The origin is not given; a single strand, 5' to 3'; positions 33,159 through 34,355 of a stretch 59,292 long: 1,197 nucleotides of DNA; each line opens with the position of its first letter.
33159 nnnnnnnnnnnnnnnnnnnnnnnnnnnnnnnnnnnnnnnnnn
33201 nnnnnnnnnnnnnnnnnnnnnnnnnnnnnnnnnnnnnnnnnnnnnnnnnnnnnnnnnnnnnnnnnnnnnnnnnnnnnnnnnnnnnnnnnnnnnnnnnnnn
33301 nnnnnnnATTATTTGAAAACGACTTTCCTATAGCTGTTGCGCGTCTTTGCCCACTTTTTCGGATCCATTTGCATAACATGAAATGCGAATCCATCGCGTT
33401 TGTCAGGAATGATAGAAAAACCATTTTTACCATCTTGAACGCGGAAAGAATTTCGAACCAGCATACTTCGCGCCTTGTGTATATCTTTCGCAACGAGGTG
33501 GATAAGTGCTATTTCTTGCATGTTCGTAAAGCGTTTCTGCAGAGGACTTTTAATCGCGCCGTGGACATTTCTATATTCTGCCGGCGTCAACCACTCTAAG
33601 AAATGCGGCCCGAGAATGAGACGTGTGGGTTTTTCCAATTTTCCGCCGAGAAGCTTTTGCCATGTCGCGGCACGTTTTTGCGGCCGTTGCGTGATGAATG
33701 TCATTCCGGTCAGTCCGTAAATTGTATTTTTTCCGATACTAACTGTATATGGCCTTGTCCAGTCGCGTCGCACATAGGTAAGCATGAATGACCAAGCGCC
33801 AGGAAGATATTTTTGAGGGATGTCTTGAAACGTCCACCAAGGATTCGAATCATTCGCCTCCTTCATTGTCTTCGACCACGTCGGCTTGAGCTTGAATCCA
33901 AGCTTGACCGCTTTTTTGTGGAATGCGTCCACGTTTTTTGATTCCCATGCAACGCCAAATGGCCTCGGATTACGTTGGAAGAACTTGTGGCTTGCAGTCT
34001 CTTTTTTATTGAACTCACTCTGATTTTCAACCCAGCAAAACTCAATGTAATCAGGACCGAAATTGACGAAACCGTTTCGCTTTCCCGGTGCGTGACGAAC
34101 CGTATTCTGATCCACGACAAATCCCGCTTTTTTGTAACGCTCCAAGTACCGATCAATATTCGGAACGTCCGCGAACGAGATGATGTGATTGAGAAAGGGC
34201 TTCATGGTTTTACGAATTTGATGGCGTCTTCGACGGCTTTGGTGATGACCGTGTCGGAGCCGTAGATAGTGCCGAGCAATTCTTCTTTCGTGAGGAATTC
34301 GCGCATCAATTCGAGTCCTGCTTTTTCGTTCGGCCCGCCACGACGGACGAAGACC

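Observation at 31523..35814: Leaderless four-gene operon: GNAT acetyltransferase, AclB, VOC-fold protein, AclA (ATP-citrate lyase in a CPR-like genome)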

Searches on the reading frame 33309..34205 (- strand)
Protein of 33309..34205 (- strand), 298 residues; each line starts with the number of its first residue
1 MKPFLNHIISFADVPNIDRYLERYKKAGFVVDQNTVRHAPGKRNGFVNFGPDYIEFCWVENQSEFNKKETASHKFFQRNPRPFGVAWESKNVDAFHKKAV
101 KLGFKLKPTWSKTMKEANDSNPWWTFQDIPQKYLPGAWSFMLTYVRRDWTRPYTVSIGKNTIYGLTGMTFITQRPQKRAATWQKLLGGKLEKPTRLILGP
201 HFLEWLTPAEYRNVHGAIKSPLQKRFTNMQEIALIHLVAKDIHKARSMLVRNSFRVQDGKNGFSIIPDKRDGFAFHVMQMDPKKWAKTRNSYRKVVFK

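Call 3: search_protein_families(library=pfam, proteins=[window:33309-34205:-], max_evalue=0.01)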
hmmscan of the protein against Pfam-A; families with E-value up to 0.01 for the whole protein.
window:33309-34205:- (298 aa): 1 family
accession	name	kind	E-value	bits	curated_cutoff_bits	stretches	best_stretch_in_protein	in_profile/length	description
PF13468.12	Glyoxalase_3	-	3.6e-12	47.1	25.1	1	6-186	2-176/176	Glyoxalase-like domain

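Call 4: search_protein_families(library=ncbifam, proteins=[window:33309-34205:-], max_evalue=0.01)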
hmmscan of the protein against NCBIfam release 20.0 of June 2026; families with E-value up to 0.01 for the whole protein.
window:33309-34205:- (298 aa): 0 families

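Call 24: find_homologous_proteins(query=window:33309-34205:-)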
Query window:33309-34205:- (298 aa): 20 proteins with E <= 0.001 among 257 candidates.
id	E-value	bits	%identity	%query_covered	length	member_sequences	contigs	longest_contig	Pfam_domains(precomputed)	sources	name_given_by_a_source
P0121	3.2e-206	702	100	100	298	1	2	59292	PF13468.13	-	-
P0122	2.1e-125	436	65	98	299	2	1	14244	PF13468.13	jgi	-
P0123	1.3e-120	421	64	98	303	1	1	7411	PF13468.13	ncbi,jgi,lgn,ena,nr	ncbi:MAG TPA: VOC family protein [Candidatus Paceibacterota bacterium]|nr:VOC family protein [Candid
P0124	4.1e-111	390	57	100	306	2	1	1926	PF13468.13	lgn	-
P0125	1.0e-109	385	55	100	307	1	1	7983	PF13468.13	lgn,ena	-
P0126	2.3e-92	328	49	98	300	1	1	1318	PF13468.13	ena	-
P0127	1.3e-91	325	50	98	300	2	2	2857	PF13468.13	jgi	-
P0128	8.2e-85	303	48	98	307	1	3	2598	PF13468.13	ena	-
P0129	1.8e-84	302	46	97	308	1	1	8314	PF13468.13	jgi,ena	-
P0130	2.9e-82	295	47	95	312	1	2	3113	PF13468.13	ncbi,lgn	-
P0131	1.7e-57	213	39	96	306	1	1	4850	PF13468.13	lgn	-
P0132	1.6e-55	207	37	96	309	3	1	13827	PF13468.13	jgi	jgi:hypothetical protein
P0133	3.7e-55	206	37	97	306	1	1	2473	PF13468.13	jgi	jgi:hypothetical protein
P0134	1.2e-54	204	38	96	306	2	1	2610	PF13468.13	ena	-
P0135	3.4e-53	199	38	95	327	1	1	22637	PF13468.13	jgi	jgi:hypothetical protein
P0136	4.3e-51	192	37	96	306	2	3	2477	PF13468.13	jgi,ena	-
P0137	6.9e-51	192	34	96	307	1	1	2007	PF13468.13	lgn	-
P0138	5.4e-50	189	36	96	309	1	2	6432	PF13468.13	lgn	-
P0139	8.4e-49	185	35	96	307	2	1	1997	PF13468.13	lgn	-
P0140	4.3e-42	163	33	96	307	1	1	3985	PF13468.13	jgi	jgi:hypothetical protein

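Call 25: find_encoding_contigs(protein=window:33309-34205:-, flank=10000, max_places=4)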
Protein window:33309-34205:- (298 aa): 2 contigs read that carry it; 2 places shown.
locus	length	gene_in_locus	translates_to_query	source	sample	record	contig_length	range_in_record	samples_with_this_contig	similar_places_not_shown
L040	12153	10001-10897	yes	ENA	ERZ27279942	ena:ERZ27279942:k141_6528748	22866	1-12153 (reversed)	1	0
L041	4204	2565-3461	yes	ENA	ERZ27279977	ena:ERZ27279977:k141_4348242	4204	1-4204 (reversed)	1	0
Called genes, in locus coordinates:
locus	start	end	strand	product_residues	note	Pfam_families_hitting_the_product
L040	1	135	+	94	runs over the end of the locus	PF01909:NTP_transf_2 (weak), PF18765:Polbeta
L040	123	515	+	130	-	PF01934:HepT-like (weak), PF08780:NTase_sub_bind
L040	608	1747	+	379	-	-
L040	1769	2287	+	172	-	PF00334:NDK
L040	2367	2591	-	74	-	-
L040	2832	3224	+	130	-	PF09997:DUF2238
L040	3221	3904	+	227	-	PF18306:LDcluster4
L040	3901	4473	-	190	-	PF02390:Methyltransf_4 (weak)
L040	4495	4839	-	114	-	PF00453:Ribosomal_L20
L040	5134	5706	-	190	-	PF05198:IF3_N, PF00707:IF3_C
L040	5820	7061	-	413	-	PF02557:VanY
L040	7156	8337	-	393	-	-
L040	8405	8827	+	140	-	PF13302:Acetyltransf_3 (weak), PF13527:Acetyltransf_9 (weak), PF00583:Acetyltransf_1, PF13673:Acetyltransf_10, PF13508:Acetyltransf_7, PF14542:Acetyltransf_CG (faint), PF08445:FR47 (weak)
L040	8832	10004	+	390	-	PF24948:Citrate_synth_N, PF16114:Citrate_bind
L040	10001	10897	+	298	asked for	PF13468:Glyoxalase_3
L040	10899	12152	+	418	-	?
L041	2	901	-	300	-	?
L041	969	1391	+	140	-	PF13302:Acetyltransf_3 (weak), PF13527:Acetyltransf_9 (weak), PF00583:Acetyltransf_1, PF13673:Acetyltransf_10, PF13508:Acetyltransf_7, PF14542:Acetyltransf_CG (faint), PF08445:FR47 (weak)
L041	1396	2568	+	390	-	PF24948:Citrate_synth_N, PF16114:Citrate_bind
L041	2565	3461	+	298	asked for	PF13468:Glyoxalase_3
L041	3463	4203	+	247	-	?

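Call 26: find_encoding_contigs(protein=P0122, flank=6000, max_places=2)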
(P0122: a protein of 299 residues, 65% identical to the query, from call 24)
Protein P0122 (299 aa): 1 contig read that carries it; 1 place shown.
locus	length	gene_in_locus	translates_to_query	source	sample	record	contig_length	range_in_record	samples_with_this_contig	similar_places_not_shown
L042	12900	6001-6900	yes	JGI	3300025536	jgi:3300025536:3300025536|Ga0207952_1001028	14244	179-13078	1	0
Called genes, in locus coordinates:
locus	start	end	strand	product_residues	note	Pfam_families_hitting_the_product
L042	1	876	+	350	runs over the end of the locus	?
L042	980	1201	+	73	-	-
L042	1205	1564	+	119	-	PF13787:HXXEE (weak)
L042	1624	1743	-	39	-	-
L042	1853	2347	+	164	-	PF23951:DUF7282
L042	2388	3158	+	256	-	-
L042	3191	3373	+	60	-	-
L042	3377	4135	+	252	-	-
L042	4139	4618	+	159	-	PF10517:DM13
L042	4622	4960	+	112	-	PF01588:tRNA_bind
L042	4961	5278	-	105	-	-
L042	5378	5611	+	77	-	PF04014:MazE_antitoxin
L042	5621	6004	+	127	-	PF02661:Fic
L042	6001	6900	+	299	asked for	PF13468:Glyoxalase_3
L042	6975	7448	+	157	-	-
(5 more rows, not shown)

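Call 27: find_encoding_contigs(protein=P0125, flank=6000, max_places=2)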
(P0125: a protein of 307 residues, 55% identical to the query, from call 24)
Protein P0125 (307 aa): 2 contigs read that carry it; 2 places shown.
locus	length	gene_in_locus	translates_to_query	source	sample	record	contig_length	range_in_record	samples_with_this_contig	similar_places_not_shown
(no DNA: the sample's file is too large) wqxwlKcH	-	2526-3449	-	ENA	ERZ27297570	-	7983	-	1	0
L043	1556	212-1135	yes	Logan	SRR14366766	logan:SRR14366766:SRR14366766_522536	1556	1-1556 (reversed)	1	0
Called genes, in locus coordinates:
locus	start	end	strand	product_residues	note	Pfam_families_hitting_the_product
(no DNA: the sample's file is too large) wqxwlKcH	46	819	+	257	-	PF00459:Inositol_P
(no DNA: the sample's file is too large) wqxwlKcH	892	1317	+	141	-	PF13673:Acetyltransf_10, PF00583:Acetyltransf_1, PF13508:Acetyltransf_7, PF08445:FR47 (weak)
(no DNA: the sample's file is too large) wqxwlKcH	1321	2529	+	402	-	PF24948:Citrate_synth_N, PF16114:Citrate_bind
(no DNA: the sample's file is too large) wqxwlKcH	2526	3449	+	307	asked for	PF13468:Glyoxalase_3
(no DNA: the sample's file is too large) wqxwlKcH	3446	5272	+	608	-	PF00549:Ligase_CoA, PF13607:Succ_CoA_lig (faint), PF00285:Citrate_synt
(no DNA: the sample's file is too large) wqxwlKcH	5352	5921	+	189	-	PF00717:Peptidase_S24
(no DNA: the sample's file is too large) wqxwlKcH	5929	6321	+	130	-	PF02452:PemK_toxin (weak)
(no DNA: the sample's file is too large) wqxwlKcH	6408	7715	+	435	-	PF00817:IMS, PF11798:IMS_HHH (weak), PF11799:IMS_C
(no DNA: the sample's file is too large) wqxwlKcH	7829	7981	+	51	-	?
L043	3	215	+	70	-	?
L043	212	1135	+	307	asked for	PF13468:Glyoxalase_3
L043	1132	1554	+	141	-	?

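Call 28: find_encoding_contigs(protein=P0135, flank=6000, max_places=2)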
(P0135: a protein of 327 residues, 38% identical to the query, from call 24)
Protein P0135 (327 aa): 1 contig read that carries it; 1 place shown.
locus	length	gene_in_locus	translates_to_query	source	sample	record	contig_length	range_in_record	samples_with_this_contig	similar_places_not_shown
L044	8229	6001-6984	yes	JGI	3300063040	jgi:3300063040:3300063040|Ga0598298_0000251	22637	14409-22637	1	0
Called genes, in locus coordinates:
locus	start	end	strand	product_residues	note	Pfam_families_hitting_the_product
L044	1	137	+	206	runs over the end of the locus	PF02630:SCO1-SenC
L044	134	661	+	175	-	-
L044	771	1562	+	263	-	PF02104:SURF1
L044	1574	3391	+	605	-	PF02628:COX15-CtaA, PF01040:UbiA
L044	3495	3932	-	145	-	PF04314:LpqE-like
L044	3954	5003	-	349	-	PF03734:YkuD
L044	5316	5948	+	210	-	-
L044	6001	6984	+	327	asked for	PF13468:Glyoxalase_3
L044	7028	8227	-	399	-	?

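Call 30: find_related_loci(query=A1, collection=metagenome_contigs, flank=5000)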
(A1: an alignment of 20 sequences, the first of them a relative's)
Query A1 (298 aa) in metagenome_contigs; peptide patterns used: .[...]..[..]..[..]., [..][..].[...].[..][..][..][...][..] (x = any residue, [..] = any of these).
139 stretches matched a pattern; 26 encode a relative of the query (tblastn E <= 1e-3); 26 distinct loci.
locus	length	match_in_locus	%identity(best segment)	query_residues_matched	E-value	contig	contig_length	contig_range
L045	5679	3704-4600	71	1-298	2e-150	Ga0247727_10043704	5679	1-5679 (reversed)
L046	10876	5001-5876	65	1-292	2e-128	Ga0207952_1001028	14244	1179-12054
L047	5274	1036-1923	64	1-292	8e-124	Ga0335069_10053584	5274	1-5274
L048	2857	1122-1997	50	1-292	1e-99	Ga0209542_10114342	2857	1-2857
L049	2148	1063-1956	46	3-292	4e-94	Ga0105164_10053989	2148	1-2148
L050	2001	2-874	45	5-289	2e-85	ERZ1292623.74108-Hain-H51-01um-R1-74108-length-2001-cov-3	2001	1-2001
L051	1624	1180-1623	72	1-149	2e-73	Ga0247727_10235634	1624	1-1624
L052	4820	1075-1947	38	5-289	2e-63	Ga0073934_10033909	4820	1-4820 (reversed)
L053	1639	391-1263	35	5-289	2e-62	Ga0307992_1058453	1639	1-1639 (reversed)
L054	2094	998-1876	35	5-291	2e-61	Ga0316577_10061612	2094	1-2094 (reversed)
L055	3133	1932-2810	35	5-291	9e-60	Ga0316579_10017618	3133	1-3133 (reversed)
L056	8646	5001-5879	37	5-291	1e-59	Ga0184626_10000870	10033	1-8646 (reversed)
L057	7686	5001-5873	37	5-289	1e-59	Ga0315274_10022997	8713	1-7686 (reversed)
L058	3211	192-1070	35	5-291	1e-59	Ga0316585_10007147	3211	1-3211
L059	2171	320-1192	37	5-289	2e-60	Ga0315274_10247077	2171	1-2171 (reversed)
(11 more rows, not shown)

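Call 40: predict_structure(alignment_id=A1)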
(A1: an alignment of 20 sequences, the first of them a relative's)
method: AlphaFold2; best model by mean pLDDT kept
length: 298 residues; sequences in the alignment: 20
mean_pLDDT: 93.1   pTM: 0.91
mean pLDDT of the five models: 93.1, 92.7, 90.8, 89.2, 88.7
residues with pLDDT >= 90: 248; 70-90: 43; 50-70: 7; < 50: 0
segments of 3 or more residues with pLDDT < 50: none
pLDDT, mean of each block of 10 residues (from residue 1): 92 95 97 91 95 96 96 94 95 96 97 80 94 96 92 94 97 96 96 95 95 77 82 96 98 93 93 95 93 86
secondary structure, 60 per line:
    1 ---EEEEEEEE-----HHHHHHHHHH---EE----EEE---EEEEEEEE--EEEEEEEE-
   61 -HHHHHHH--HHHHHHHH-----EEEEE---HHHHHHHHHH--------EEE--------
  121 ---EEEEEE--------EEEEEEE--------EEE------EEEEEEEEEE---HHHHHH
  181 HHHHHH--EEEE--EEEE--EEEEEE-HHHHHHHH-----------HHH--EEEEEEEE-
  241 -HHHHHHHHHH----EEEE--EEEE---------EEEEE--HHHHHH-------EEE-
elements in order: E4-11 H17-26 E36-38 E42-49 E52-59 H62-68 H71-78 E84-88 H92-101 E110-112 E124-129 E138-144 E153-155 E162-171 H175-186 E189-192 E195-198 E201-206 H208-215 E232-239 H242-251 E256-259 E262-265 E275-279 H282-287 E295-297

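Call 47: fold_search(model_id=the predicted structure, library=pdb)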
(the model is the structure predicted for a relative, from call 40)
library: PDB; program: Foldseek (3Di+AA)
matches with E <= 10: 1232; with E <= 0.001: 158
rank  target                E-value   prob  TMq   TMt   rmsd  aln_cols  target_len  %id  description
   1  1sqi_B                5.8e-12  1.00  0.59  0.53   7.7       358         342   12  Structural basis for inhibitor selectivity revealed by crystal structures of plant and mammalian 4-hydroxyphenylpyruva (released 2004-08-17)
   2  7x8e_B                1.7e-11  1.00  0.56  0.50   9.0       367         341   14  Crystal structure of PfHPPD-Y13287 complex (released 2022-06-01)
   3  7x8e_A                2.1e-11  1.00  0.54  0.49   9.3       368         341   12  Crystal structure of PfHPPD-Y13287 complex (released 2022-06-01)
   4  2r5v_A                2.5e-11  1.00  0.58  0.51   7.2       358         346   10  Hydroxymandelate Synthase Crystal Structure (released 2008-03-18)
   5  7xnt_C                3.1e-11  1.00  0.55  0.52   8.8       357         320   11  Crystal structure of PfHPPD-Y13161 complex (released 2022-12-14)
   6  9qmn_B                3.3e-11  1.00  0.55  0.50   6.9       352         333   13  Pseudomonas putida 4-hydroxyphenylpyruvate dioxygenase in complex with Manganese (released 2026-04-08)
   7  7xnt_B                3.7e-11  1.00  0.56  0.51   9.1       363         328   13  Crystal structure of PfHPPD-Y13161 complex (released 2022-12-14)
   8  7x8e_D                3.7e-11  1.00  0.55  0.49   9.2       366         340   12  Crystal structure of PfHPPD-Y13287 complex (released 2022-06-01)
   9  8im2_C                4.0e-11  1.00  0.57  0.47   9.7       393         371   10  Crystal structure of human HPPD complexed with NTBC (released 2023-10-18)
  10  9qmf_A                4.5e-11  1.00  0.57  0.52   8.6       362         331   12  Pseudomonas putida 4-hydroxyphenylpyruvate dioxygenase in complex with Tembotrione (Mn) (released 2026-04-08)
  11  7x8e_F                5.4e-11  1.00  0.55  0.50   9.3       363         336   13  Crystal structure of PfHPPD-Y13287 complex (released 2022-06-01)
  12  9qmf_C                6.4e-11  1.00  0.56  0.50   9.1       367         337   12  Pseudomonas putida 4-hydroxyphenylpyruvate dioxygenase in complex with Tembotrione (Mn) (released 2026-04-08)
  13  9qmf_D                7.7e-11  1.00  0.55  0.50   8.8       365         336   12  Pseudomonas putida 4-hydroxyphenylpyruvate dioxygenase in complex with Tembotrione (Mn) (released 2026-04-08)
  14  3isq                  9.2e-11  1.00  0.56  0.46   8.0       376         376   12  Crystal structure of human 4-Hydroxyphenylpyruvate dioxygenase (released 2009-09-15)
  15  2r5v_B                1.1e-10  1.00  0.58  0.53   6.9       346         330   12  Hydroxymandelate Synthase Crystal Structure (released 2008-03-18)
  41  3p8a_B                7.5e-10  1.00  0.57  0.67   5.3       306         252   11  Crystal Structure of a hypothetical protein from Staphylococcus aureus (released 2011-10-19)
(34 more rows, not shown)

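Call 65: search_solved_structures(query=A1, max_evalue=1)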
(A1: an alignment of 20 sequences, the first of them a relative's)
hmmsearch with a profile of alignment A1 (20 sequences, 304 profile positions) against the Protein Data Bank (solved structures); distinct sequences matched with E-value up to 1: 4.
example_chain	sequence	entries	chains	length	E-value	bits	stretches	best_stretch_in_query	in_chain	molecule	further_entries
3hdp_A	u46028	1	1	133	0.00011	25.1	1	8-112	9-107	Glyoxalase-I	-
2qh0_A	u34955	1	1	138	0.00014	24.8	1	8-113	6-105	Lactoylglutathione lyase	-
3p8a_A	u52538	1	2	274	0.011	18.6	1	5-187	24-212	uncharacterized protein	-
4qpv_A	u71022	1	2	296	0.18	14.6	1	18-89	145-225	Uncharacterized protein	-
